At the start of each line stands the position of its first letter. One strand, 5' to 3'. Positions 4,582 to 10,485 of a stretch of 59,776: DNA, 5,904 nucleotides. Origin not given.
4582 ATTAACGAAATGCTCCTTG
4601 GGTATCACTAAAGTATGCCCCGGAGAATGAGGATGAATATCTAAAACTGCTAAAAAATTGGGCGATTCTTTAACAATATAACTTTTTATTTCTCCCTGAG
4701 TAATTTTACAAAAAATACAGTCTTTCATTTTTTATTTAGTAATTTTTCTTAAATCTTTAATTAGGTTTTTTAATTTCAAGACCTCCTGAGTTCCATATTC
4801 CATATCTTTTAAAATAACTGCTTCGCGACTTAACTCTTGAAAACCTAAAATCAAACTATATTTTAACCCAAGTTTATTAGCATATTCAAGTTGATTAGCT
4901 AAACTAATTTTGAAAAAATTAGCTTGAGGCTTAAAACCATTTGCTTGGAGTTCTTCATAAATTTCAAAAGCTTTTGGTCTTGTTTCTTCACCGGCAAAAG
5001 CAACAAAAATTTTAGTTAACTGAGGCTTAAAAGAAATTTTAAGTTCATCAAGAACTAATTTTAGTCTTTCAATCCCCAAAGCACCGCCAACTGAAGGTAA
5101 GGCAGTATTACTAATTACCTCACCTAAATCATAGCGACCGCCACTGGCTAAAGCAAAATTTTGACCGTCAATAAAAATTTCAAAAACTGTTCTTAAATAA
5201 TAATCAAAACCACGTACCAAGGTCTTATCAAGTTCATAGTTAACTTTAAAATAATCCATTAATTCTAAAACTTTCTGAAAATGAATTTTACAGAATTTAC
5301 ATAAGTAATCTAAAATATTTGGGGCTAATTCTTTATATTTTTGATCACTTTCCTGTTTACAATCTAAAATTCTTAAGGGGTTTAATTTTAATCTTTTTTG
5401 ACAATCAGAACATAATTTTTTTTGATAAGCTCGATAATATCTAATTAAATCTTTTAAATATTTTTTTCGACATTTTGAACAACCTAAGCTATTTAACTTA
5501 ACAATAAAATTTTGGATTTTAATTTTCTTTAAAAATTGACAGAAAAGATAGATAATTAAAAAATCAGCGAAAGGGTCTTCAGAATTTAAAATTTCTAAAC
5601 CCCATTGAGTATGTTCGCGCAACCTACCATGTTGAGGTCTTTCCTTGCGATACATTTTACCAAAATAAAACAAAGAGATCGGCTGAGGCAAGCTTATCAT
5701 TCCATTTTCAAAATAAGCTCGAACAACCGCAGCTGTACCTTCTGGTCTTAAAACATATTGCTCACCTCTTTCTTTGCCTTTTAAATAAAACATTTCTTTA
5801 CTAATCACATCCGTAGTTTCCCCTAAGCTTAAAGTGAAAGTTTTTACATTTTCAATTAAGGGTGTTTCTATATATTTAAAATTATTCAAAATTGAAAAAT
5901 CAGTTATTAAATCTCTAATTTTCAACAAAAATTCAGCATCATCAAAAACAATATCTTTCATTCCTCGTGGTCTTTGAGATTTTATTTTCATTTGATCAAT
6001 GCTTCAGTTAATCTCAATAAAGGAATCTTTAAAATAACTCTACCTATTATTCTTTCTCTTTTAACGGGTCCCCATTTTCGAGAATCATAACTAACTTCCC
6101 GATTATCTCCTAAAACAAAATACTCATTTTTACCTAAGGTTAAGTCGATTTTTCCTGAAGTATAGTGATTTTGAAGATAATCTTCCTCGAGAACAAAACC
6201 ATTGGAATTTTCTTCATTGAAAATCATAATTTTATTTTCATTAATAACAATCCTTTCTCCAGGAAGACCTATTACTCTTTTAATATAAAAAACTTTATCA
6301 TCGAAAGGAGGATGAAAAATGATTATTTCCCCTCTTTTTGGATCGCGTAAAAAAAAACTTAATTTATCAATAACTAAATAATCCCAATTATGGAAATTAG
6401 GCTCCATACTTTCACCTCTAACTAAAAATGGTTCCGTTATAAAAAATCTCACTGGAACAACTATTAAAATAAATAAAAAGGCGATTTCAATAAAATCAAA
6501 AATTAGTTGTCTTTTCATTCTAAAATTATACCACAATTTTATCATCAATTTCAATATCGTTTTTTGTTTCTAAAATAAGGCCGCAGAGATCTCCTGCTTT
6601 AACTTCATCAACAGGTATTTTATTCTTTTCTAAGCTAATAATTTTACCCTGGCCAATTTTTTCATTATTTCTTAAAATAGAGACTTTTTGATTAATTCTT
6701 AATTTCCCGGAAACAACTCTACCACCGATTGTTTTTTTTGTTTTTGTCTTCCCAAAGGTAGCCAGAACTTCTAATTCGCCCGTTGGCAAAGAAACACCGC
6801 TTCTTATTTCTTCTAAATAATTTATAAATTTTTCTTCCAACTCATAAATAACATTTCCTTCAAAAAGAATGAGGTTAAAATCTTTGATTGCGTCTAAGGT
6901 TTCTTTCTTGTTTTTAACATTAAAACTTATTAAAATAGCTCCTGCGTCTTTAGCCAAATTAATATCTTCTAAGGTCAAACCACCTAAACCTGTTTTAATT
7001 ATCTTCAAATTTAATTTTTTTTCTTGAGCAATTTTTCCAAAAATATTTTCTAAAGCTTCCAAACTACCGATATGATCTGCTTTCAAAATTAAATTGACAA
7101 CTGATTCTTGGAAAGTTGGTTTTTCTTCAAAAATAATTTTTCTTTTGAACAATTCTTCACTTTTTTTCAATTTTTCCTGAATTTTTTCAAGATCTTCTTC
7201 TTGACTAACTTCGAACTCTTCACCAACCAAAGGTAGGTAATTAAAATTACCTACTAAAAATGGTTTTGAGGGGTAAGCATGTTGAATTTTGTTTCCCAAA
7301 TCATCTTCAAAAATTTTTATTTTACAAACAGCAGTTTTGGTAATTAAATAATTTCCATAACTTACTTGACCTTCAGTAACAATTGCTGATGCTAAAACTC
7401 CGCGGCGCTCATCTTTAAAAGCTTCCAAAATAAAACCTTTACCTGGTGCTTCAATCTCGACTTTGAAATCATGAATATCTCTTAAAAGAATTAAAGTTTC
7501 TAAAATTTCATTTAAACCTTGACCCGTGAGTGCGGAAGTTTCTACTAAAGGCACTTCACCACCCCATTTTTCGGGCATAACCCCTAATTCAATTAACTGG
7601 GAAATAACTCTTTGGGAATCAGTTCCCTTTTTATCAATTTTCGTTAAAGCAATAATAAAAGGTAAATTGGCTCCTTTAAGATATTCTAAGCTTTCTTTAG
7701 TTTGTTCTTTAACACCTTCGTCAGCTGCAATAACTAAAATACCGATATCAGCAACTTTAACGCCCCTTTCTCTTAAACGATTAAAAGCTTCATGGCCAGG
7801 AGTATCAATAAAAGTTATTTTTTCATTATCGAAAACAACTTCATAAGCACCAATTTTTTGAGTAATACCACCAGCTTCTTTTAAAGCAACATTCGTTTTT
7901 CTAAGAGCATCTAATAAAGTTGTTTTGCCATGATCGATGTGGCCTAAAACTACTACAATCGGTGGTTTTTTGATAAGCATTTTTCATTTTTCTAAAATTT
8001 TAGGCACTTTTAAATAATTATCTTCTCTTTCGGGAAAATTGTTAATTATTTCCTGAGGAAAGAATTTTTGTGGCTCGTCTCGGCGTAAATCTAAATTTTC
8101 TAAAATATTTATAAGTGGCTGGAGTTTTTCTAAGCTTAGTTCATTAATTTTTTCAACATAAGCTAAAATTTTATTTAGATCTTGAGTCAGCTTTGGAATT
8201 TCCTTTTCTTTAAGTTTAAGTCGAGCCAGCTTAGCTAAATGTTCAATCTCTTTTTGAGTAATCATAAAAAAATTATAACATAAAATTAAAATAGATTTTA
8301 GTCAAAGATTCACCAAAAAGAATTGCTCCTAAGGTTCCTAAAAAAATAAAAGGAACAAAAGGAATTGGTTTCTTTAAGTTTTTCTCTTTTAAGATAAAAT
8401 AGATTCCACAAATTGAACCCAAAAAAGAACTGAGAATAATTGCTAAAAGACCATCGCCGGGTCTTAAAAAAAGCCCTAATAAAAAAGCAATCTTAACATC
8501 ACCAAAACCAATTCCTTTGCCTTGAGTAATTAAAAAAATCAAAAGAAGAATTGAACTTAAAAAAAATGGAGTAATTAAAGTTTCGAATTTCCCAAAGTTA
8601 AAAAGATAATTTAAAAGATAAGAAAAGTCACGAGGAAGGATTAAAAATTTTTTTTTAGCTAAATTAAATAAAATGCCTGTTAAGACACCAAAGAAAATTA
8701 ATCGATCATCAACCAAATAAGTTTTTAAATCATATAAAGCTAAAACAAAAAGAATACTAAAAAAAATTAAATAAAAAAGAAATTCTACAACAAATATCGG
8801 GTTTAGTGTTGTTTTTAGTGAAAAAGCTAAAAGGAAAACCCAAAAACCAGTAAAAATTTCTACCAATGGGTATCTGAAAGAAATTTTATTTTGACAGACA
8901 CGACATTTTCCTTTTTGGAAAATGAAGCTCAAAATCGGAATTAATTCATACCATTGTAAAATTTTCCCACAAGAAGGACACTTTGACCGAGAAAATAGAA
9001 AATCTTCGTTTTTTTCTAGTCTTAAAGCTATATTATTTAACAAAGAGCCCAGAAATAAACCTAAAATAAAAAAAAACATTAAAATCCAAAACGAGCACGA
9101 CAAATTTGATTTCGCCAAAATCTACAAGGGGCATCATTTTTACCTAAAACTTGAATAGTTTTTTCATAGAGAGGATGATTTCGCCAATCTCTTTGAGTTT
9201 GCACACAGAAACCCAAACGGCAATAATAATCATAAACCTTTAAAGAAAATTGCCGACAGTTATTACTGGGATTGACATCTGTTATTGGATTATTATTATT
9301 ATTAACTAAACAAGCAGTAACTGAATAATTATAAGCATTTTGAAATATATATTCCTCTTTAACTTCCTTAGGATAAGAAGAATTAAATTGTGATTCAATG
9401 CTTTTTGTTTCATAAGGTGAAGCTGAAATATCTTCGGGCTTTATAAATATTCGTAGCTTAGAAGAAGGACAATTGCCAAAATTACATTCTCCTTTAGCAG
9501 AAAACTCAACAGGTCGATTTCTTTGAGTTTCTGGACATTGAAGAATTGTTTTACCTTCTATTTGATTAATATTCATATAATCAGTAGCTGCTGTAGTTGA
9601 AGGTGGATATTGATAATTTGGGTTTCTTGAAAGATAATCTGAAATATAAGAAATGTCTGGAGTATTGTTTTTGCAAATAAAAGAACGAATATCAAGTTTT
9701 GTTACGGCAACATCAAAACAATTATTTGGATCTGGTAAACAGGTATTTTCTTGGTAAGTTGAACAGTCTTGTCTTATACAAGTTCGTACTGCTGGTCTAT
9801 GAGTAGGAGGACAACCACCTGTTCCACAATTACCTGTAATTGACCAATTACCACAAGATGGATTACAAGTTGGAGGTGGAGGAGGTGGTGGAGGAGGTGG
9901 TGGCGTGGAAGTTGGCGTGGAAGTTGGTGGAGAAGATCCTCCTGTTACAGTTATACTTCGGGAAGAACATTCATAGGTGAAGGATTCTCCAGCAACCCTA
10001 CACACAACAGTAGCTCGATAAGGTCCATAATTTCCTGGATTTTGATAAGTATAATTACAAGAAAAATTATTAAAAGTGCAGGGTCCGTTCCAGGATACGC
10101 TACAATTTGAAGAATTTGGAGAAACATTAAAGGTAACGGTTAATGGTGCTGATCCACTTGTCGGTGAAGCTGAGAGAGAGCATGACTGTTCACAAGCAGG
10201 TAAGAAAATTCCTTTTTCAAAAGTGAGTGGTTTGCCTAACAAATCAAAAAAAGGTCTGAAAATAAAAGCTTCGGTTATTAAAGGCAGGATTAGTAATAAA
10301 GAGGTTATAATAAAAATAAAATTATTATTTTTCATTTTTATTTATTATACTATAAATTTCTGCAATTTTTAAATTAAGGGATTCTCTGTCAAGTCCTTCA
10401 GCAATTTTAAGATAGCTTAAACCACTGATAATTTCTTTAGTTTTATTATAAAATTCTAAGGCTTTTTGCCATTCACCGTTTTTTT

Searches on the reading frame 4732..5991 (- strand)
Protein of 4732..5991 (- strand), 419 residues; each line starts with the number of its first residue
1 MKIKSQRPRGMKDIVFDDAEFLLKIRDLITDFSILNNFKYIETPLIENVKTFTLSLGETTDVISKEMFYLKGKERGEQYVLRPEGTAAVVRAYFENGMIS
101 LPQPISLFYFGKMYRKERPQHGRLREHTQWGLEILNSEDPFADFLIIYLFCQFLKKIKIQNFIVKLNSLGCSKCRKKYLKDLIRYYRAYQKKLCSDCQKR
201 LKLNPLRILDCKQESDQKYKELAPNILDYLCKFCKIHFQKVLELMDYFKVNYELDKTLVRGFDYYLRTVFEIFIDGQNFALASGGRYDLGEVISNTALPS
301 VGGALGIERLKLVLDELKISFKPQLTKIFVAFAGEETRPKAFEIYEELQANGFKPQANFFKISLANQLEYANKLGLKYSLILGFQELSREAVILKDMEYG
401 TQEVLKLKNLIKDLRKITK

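Call 107: search_protein_families(library=pfam, proteins=[window:4732-5991:-], max_evalue=0.001)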
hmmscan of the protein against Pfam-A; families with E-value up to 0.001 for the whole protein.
window:4732-5991:- (419 aa): 4 families
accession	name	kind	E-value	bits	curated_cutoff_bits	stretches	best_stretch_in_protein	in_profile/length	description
PF13393.11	tRNA-synt_His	-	1.8e-33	116.6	25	1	10-310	1-308/308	Histidyl-tRNA synthetase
PF03129.25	HGTP_anticodon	-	3.4e-10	40.4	21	1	328-416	2-93/94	Anticodon binding domain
PF00587.30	tRNA-synt_2b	-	1.6e-09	38.5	29.3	1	73-200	5-137/179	tRNA synthetase class II core domain (G, H, P, S and T)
PF01409.25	tRNA-synt_2d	-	0.00067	19.7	19.8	0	22-145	19-143/246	tRNA synthetases class II core domain (F)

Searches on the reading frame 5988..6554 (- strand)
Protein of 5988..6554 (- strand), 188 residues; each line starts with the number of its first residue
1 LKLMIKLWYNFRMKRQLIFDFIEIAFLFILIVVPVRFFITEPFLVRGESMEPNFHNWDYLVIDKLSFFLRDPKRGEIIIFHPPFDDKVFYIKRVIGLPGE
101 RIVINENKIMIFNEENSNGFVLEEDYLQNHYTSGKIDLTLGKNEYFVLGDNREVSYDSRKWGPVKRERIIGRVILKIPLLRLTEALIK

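Call 107: search_protein_families(library=pfam, proteins=[window:5988-6554:-], max_evalue=0.001)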
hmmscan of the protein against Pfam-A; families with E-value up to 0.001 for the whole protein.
window:5988-6554:- (188 aa): 2 families
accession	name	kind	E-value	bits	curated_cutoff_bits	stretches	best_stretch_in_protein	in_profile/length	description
PF10502.14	Peptidase_S26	-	9.2e-41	140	22.9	1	19-175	2-165/168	Signal peptidase, peptidase S26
PF00717.28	Peptidase_S24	-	0.00056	20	23.3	0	45-108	40-96/116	Peptidase S24-like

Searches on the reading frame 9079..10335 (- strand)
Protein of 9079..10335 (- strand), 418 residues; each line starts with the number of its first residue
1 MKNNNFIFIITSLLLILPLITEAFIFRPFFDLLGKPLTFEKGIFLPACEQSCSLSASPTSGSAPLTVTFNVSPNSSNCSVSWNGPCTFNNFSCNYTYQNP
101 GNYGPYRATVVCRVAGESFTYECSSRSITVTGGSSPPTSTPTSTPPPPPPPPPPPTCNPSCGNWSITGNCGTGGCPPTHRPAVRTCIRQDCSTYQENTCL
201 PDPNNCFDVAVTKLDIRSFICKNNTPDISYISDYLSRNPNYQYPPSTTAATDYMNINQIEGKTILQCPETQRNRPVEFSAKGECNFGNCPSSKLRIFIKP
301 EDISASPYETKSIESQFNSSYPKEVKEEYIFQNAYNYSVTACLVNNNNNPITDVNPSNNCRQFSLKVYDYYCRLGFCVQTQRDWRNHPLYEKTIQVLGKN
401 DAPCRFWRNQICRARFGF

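Call 4: search_protein_families(library=pfam, proteins=[window:9079-10335:-], max_evalue=0.01)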
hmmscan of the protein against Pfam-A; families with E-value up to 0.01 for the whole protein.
window:9079-10335:- (418 aa): 0 families

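Call 5: search_protein_families(library=ncbifam, proteins=[window:9079-10335:-], max_evalue=0.01)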
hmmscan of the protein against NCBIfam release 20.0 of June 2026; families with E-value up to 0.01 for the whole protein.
window:9079-10335:- (418 aa): 0 families

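Call 102: search_protein_families(library=padloc, proteins=[window:9079-10335:-], max_evalue=0.001)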
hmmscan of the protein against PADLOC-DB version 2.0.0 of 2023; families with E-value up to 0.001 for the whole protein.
window:9079-10335:- (418 aa): 0 families

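Call 110: search_protein_families(library=pfam, proteins=[window:9079-10335:-], max_evalue=10)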
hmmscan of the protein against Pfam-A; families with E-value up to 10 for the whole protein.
window:9079-10335:- (418 aa): 2 families
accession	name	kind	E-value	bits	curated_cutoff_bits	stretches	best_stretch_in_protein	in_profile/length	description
PF05308.16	Mito_fiss_reg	-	0.084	13.5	26.3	1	130-161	160-194/244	Mitochondrial fission regulator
PF00801.26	PKD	-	0.16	12.4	23.5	1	53-103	3-59/80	PKD domain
